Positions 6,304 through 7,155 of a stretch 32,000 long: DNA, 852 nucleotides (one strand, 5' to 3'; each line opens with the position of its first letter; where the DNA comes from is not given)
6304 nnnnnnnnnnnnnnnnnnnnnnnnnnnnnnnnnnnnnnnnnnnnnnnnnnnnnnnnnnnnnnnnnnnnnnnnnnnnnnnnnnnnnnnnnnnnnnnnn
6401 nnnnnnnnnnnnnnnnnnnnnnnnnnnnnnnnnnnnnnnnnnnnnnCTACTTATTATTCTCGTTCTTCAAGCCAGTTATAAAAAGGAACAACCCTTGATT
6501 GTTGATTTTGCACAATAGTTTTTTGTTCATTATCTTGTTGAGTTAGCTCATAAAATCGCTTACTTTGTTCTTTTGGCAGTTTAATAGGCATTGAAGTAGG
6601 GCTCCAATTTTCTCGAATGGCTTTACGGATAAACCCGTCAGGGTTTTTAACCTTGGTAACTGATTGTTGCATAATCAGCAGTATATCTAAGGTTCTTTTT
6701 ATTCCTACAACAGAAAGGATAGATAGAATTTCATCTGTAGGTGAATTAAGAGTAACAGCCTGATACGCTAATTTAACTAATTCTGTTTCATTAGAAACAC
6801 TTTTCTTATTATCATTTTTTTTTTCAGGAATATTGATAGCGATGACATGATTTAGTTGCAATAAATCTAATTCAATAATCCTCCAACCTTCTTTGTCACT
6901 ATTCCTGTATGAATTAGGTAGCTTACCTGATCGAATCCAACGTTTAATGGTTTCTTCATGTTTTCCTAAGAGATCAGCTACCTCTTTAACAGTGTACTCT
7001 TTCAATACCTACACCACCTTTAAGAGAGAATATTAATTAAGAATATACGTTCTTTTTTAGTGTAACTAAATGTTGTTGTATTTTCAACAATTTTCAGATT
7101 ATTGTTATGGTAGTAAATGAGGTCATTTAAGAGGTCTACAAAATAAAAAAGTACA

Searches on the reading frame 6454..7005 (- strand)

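Call 7: search_protein_families(library=padloc, proteins=[window:6454-7005:-], max_evalue=0.001)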
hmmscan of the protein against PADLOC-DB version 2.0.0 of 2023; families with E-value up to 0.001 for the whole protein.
window:6454-7005:- (183 aa): 1 family
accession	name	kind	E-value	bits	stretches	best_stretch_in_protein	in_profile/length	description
PDLC04133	mad1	-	2.9e-08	31.9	1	2-36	4-38/60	mads_1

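Call 8: search_protein_families(library=pfam, proteins=[window:6454-7005:-], max_evalue=0.001)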
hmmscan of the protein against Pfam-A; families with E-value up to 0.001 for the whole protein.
window:6454-7005:- (183 aa): 1 family
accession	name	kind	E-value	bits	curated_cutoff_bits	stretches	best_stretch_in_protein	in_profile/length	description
PF12728.13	HTH_17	-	1.3e-10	41.8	27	1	4-50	2-45/51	Helix-turn-helix domain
